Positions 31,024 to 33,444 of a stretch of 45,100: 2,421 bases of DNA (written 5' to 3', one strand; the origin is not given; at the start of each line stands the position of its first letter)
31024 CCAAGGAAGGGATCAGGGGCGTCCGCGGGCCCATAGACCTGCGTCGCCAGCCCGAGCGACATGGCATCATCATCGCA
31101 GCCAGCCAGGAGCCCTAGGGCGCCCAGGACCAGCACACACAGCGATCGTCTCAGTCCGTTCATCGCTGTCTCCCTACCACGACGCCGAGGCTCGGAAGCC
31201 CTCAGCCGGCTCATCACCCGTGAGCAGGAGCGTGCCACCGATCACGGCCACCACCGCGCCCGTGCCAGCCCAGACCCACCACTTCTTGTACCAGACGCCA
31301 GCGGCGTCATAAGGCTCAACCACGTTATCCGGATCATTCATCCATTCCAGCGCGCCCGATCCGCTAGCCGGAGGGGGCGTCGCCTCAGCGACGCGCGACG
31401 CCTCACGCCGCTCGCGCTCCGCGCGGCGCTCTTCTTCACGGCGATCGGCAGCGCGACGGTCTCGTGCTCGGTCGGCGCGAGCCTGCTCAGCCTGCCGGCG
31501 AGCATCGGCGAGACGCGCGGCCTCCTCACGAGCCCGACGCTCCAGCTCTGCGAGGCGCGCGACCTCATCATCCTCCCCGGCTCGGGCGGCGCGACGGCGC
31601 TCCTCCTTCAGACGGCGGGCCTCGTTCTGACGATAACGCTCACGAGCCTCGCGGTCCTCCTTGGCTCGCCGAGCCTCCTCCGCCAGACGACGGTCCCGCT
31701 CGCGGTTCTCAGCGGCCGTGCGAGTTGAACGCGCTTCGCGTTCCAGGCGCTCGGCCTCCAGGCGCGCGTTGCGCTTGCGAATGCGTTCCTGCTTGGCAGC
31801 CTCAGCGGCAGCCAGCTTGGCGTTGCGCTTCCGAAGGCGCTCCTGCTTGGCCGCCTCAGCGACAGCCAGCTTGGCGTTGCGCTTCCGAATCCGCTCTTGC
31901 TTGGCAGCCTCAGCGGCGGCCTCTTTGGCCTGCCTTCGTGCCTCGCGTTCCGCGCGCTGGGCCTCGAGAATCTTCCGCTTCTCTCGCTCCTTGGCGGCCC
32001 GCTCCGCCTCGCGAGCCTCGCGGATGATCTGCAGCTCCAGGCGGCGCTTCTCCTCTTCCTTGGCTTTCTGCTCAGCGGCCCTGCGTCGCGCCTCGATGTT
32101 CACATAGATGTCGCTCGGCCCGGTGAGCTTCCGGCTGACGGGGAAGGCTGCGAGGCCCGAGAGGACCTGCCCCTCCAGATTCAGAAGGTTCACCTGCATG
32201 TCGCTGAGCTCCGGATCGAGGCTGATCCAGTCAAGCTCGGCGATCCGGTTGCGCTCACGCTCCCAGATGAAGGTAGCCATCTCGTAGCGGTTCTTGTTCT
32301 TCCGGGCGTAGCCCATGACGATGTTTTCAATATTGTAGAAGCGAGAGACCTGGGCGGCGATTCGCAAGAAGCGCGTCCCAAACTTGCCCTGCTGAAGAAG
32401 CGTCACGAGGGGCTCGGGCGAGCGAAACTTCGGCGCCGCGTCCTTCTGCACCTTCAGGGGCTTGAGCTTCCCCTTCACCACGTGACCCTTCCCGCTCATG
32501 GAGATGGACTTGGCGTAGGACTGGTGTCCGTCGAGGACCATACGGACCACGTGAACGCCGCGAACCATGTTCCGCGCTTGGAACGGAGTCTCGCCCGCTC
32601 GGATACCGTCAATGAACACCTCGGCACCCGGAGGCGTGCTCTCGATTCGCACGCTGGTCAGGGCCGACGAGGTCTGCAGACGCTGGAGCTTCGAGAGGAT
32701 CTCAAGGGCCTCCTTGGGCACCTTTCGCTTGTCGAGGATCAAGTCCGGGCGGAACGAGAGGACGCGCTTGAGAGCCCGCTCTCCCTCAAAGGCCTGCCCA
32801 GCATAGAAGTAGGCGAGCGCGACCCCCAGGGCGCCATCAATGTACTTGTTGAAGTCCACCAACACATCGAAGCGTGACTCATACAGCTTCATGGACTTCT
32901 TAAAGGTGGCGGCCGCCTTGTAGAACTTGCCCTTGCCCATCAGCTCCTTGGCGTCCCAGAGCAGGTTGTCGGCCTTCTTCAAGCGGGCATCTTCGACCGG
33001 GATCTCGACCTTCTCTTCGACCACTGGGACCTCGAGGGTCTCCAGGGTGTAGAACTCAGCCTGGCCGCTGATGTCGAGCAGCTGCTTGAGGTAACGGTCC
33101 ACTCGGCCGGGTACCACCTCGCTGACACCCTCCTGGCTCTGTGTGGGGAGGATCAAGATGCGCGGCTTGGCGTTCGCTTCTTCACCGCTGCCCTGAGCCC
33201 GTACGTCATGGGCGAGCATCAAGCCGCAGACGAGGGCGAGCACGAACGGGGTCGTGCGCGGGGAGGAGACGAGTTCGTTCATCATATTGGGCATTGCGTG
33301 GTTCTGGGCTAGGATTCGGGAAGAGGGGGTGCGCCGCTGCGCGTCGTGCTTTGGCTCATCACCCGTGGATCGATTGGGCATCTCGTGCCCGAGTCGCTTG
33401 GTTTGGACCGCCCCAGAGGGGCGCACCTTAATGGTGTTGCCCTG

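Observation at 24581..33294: Three-gene, non-enzymatic envelope module (PEGA/TolA-like anchor + Kelch lipoprotein + giant OmpA-domain outer-membrane protein) not assignable to a named system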

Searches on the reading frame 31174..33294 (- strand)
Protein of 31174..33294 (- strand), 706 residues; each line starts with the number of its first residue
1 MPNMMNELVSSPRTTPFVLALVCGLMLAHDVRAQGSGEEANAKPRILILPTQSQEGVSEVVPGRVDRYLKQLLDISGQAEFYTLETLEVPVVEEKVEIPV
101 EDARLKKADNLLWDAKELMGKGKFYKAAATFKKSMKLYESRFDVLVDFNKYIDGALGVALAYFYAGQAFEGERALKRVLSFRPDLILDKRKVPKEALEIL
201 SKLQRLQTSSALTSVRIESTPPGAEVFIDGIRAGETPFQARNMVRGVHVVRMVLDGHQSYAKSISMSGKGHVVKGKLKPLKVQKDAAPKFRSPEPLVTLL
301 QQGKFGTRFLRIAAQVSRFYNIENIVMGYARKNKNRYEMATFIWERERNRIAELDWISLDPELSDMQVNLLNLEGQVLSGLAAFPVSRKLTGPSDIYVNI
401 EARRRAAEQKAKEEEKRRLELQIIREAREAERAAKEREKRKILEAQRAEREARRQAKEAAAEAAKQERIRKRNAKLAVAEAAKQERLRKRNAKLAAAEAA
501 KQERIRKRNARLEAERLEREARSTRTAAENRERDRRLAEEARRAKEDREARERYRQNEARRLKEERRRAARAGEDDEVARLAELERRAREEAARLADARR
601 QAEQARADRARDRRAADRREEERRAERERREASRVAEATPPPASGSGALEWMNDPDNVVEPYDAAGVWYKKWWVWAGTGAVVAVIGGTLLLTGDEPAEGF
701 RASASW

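Call 6: search_protein_families(library=pfam, proteins=[window:31174-33294:-], max_evalue=0.1)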
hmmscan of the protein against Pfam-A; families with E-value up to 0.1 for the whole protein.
window:31174-33294:- (706 aa): 1 family
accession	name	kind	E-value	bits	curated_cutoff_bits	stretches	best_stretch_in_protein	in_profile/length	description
PF08308.17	PEGA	-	2.3e-10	40.6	20.8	1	213-275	2-63/71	PEGA domain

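Call 7: search_protein_families(library=ncbifam, proteins=[window:31174-33294:-], max_evalue=0.1)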
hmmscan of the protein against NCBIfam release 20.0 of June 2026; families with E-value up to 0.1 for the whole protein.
window:31174-33294:- (706 aa): 1 family
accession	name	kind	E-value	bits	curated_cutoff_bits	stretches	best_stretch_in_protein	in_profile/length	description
NF047815.1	LIC10124_lipo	equivalog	1.8e-05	23.5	650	1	201-266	186-251/516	LIC10124 family lipoprotein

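Call 13: search_solved_structures(query=window:31174-33294:-, max_evalue=1)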
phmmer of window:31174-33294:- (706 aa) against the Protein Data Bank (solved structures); distinct sequences matched with E-value up to 1: 2.
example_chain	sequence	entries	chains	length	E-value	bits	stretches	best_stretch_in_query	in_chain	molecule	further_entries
9xzo_A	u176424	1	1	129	0.038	15.6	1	162-236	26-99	De novo protein M1X0B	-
9vkp_b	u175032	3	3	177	0.11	14.1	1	381-471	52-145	ATP synthase subunit b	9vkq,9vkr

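Call 22: find_homologous_proteins(query=window:31174-33294:-, max_evalue=0.001)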
Query window:31174-33294:- (706 aa): 14 proteins with E <= 0.001 among 8000 candidates.
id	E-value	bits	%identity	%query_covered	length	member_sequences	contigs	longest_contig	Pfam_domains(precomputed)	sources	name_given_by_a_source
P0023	0.0e+0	1494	100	100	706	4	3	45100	PF08308.18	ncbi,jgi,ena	-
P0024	0.0e+0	1094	76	100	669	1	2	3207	PF08308.18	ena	-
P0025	0.0e+0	1034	71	100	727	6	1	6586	PF08308.18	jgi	jgi:hypothetical protein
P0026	3.7e-286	969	73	86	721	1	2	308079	PF08308.18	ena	-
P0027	1.5e-227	775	54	99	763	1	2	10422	PF08308.18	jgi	jgi:hypothetical protein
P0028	2.3e-227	775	54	98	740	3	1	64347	PF08308.18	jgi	jgi:hypothetical protein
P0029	4.8e-98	347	48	51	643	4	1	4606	PF08308.18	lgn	-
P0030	1.4e-93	333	46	54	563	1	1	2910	PF08308.18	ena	-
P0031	2.1e-93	332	45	57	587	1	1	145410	PF08308.18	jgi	jgi:hypothetical protein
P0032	6.3e-92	327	43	57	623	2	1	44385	PF08308.18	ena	-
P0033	3.4e-89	318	44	55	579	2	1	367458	PF08308.18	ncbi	ncbi:MAG: PEGA domain-containing protein [Myxococcota bacterium]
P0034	5.2e-87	311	43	56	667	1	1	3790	PF08308.18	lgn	-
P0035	4.2e-78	281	41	54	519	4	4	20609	PF08308.18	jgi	jgi:hypothetical protein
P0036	5.1e-14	70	43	8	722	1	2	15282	PF13715.13,PF22820.3,PF08308.18,PF13620.13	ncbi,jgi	jgi:hypothetical protein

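Call 23: find_encoding_contigs(protein=P0033, flank=10000, max_places=1)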
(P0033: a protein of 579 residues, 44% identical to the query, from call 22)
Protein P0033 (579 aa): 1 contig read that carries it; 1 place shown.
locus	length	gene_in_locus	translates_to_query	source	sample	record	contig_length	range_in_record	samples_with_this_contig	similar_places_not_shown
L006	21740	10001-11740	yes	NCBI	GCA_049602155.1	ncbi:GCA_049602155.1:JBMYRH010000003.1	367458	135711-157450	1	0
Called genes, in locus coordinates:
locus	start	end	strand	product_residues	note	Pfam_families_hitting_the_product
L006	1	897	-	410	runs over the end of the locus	PF00070:Pyr_redox (weak), PF01266:DAO (weak), PF07992:Pyr_redox_2 (weak), PF13450:NAD_binding_8 (weak), PF13738:Pyr_redox_3 (faint)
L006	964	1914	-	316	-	-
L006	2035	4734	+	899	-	PF08241:Methyltransf_11 (weak), PF08242:Methyltransf_12 (faint), PF13649:Methyltransf_25, PF13847:Methyltransf_31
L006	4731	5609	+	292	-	PF13640:2OG-FeII_Oxy_3, PF13661:2OG-FeII_Oxy_4 (weak)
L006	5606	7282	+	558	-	PF02543:Carbam_trans_N, PF16861:Carbam_trans_C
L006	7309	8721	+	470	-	PF02310:B12-binding, PF04055:Radical_SAM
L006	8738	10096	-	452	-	PF02517:Rce1-like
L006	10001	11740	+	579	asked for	PF08308:PEGA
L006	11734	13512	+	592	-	PF13415:Beta-prop_FBX42 (faint), PF24681:Kelch_KLHDC2_KLHL20_DRC7 (faint)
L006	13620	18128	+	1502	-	-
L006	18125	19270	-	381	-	PF01041:DegT_DnrJ_EryC1, PF00155:Aminotran_1_2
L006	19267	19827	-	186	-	PF00908:dTDP_sugar_isom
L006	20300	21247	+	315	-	PF00535:Glycos_transf_2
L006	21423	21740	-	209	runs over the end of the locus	PF13302:Acetyltransf_3, PF13420:Acetyltransf_4 (weak), PF00583:Acetyltransf_1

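Call 24: find_encoding_contigs(protein=P0031, flank=10000, max_places=1)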
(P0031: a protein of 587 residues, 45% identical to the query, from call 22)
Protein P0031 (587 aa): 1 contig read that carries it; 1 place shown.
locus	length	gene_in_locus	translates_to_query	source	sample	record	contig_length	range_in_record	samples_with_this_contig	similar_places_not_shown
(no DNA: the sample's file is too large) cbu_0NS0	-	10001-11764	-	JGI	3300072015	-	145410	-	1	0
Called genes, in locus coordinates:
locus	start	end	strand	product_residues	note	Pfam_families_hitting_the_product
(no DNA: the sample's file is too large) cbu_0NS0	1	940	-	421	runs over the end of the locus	PF01262:AlaDh_PNT_C (faint), PF07992:Pyr_redox_2 (weak), PF13241:NAD_binding_7 (faint), PF00070:Pyr_redox (weak), PF01266:DAO, PF13450:NAD_binding_8 (weak), PF13738:Pyr_redox_3 (faint), PF07992:Pyr_redox_2 (weak)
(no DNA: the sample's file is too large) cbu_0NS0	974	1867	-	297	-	-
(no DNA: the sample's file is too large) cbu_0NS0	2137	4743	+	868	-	PF05175:MTS (weak), PF08241:Methyltransf_11, PF08242:Methyltransf_12 (weak), PF13649:Methyltransf_25, PF13847:Methyltransf_31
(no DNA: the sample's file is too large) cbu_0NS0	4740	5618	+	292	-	PF13640:2OG-FeII_Oxy_3, PF13661:2OG-FeII_Oxy_4 (weak)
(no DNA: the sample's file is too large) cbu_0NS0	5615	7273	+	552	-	PF02543:Carbam_trans_N, PF16861:Carbam_trans_C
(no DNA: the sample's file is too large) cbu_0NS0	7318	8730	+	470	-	PF02310:B12-binding, PF04055:Radical_SAM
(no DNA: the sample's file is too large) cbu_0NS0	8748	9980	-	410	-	PF02517:Rce1-like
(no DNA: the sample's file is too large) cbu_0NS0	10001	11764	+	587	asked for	PF08308:PEGA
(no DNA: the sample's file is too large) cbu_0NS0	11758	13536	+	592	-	PF13415:Beta-prop_FBX42 (faint), PF24681:Kelch_KLHDC2_KLHL20_DRC7 (faint)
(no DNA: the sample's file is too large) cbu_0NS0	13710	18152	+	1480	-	-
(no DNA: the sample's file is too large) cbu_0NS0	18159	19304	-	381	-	PF01041:DegT_DnrJ_EryC1, PF00155:Aminotran_1_2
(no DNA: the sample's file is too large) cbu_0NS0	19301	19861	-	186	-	PF00908:dTDP_sugar_isom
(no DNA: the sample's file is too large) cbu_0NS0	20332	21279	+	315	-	PF00535:Glycos_transf_2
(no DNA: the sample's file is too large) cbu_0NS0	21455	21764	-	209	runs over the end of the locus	PF13302:Acetyltransf_3, PF00583:Acetyltransf_1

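Call 25: find_encoding_contigs(protein=P0032, flank=10000, max_places=1)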
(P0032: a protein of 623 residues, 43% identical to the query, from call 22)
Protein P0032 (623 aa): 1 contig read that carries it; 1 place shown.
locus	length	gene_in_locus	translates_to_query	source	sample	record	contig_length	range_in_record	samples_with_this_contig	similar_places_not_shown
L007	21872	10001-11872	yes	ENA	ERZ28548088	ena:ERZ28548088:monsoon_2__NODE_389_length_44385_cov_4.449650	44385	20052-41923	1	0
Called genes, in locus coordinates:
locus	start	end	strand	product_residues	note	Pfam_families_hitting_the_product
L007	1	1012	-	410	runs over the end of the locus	PF00070:Pyr_redox (weak), PF01266:DAO (weak), PF07992:Pyr_redox_2 (weak), PF13450:NAD_binding_8 (weak), PF13738:Pyr_redox_3 (weak)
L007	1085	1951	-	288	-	-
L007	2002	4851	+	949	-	PF13489:Methyltransf_23 (weak), PF08241:Methyltransf_11, PF08242:Methyltransf_12 (weak), PF13649:Methyltransf_25, PF13847:Methyltransf_31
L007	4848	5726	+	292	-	PF13640:2OG-FeII_Oxy_3, PF13661:2OG-FeII_Oxy_4 (faint)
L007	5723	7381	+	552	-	PF02543:Carbam_trans_N (weak), PF00814:TsaD (faint), PF02543:Carbam_trans_N, PF16861:Carbam_trans_C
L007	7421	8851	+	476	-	PF02310:B12-binding, PF04055:Radical_SAM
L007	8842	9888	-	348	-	PF02517:Rce1-like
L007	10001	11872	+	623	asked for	PF08308:PEGA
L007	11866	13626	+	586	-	PF13418:Beta-prop_TYW4 (faint), PF24981:Beta-prop_ATRN-LZTR1 (faint), PF13415:Beta-prop_FBX42 (faint), PF24681:Kelch_KLHDC2_KLHL20_DRC7 (faint)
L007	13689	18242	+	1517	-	PF09136:Glucodextran_B (faint)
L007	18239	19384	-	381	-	PF00155:Aminotran_1_2, PF01041:DegT_DnrJ_EryC1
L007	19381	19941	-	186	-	PF00908:dTDP_sugar_isom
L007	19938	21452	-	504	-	PF01943:Polysacc_synt, PF13440:Polysacc_synt_3 (weak)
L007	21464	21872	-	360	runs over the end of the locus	PF01370:Epimerase, PF02719:Polysacc_synt_2, PF04321:RmlD_sub_bind (weak), PF16363:GDP_Man_Dehyd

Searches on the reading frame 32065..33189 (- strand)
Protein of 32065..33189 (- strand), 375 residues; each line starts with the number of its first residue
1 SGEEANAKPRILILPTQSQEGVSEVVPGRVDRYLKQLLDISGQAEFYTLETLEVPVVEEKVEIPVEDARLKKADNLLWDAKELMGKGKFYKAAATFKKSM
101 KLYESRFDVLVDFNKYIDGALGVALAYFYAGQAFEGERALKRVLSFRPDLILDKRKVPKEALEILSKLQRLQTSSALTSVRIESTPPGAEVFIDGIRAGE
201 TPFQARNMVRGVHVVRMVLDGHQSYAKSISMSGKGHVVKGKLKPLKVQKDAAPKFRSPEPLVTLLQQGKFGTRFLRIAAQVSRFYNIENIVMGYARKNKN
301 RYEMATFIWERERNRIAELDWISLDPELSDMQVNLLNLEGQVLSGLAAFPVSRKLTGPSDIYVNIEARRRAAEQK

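Call 66: predict_structure(alignment_id=A4)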
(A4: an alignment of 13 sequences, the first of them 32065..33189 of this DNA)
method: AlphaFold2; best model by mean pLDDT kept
length: 375 residues; sequences in the alignment: 13
mean_pLDDT: 82.7   pTM: 0.50
mean pLDDT of the five models: 82.7, 82.4, 81.3, 80.5, 75.5
residues with pLDDT >= 90: 149; 70-90: 167; 50-70: 36; < 50: 23
segments of 3 or more residues with pLDDT < 50: 1-5, 56-64, 247-254
pLDDT, mean of each block of 10 residues (from residue 1): 56 85 67 81 84 54 63 96 95 97 93 93 96 93 89 89 92 85 94 94 91 92 90 84 64 58 85 86 87 84 88 90 72 78 87 81 62 60
secondary structure, 60 per line:
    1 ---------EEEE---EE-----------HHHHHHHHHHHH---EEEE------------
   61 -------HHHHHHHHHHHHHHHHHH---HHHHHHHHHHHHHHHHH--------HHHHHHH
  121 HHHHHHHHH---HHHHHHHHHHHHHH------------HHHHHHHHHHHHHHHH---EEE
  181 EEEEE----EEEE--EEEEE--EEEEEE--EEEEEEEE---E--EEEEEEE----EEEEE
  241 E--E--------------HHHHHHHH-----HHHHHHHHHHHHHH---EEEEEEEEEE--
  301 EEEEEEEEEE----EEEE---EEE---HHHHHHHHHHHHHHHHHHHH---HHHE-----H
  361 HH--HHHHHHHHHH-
elements in order: E10-13 H30-41 E45-48 H68-85 H89-105 H114-129 H133-146 H159-174 E178-185 E190-193 E196-200 E203-208 E211-218 E225-231 E236-241 H259-266 H272-285 E289-298 E301-310 E315-318 E322-324 H328-347 H365-374

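Call 69: fold_search(model_id=the predicted structure, library=pdb)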
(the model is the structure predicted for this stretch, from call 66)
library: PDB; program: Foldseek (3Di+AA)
matches with E <= 10: 1278; with E <= 0.001: 2
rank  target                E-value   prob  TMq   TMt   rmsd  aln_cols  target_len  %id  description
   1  2nsm                  2.4e-04  1.00  0.15  0.15   8.5       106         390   13  Crystal structure of the human carboxypeptidase N (Kininase I) catalytic domain (released 2007-04-24)
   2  1qmu_A                4.5e-04  1.00  0.16  0.15   8.4       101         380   16  Duck carboxypeptidase D domain II (released 2000-10-13)
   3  6hif_Y                2.0e-03  1.00  0.15  0.51   4.2        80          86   15  Kuenenia stuttgartiensis hydrazine dehydrogenase complex (released 2019-04-17)
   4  5che_E                6.6e-03  1.00  0.21  0.58   4.9       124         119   14  Crystal structure of Arabidopsis glutamyl-tRNA reductase in complex with its regulatory proteins (released 2016-02-03)
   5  6zz8_D                7.0e-03  0.25  0.09  0.15  31.5       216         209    7  MB_CRS6-15 bound to CrSAS-6_6HR (released 2021-07-07)
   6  2xev_A                1.0e-02  1.00  0.19  0.53   5.5       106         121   20  Crystal structure of the TPR domain of Xanthomonas campestris ybgF (released 2010-09-15)
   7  5csl_B                1.1e-02  0.18  0.12  0.04  25.6       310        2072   11  Crystal structure of the 500 kD yeast acetyl-CoA carboxylase holoenzyme dimer (released 2015-10-28)
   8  7bev_MODEL_1_A        1.2e-02  0.89  0.13  0.28  10.9       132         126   19  NMR structure of an optimized version of the first TPR domain of the human SPAG1 protein (released 2021-03-31)
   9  4yvo                  1.3e-02  1.00  0.19  0.55   7.9       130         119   13  Crystal Structure of the TPR Domain of Arabidopsis FLU (FLU-TPR) (released 2015-06-10)
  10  4cgv_B                1.3e-02  0.92  0.13  0.29  10.6       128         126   17  First TPR of Spaghetti (RPAP3) bound to HSP90 peptide SRMEEVD (released 2014-05-14)
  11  2xev_B                1.5e-02  1.00  0.18  0.51   5.9       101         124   21  Crystal structure of the TPR domain of Xanthomonas campestris ybgF (released 2010-09-15)
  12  4cgv_C                1.5e-02  0.91  0.13  0.29  10.6       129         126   17  First TPR of Spaghetti (RPAP3) bound to HSP90 peptide SRMEEVD (released 2014-05-14)
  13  5csk_B                1.5e-02  0.15  0.11  0.04  25.2       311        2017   11  Crystal structure of yeast acetyl-CoA carboxylase, unbiotinylated (released 2015-10-28)
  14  7aoi_BF               1.6e-02  1.00  0.20  0.22  12.7       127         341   16  Trypanosoma brucei mitochondrial ribosome large subunit assembly intermediate (released 2020-12-02)
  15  2fbn_B                1.7e-02  1.00  0.20  0.47   4.8       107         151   17  Plasmodium falciparum putative FK506-binding protein PFL2275c, C-terminal TPR-containing domain (released 2006-01-24)
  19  2xev_C                2.2e-02  1.00  0.19  0.54   5.9       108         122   19  Crystal structure of the TPR domain of Xanthomonas campestris ybgF (released 2010-09-15)
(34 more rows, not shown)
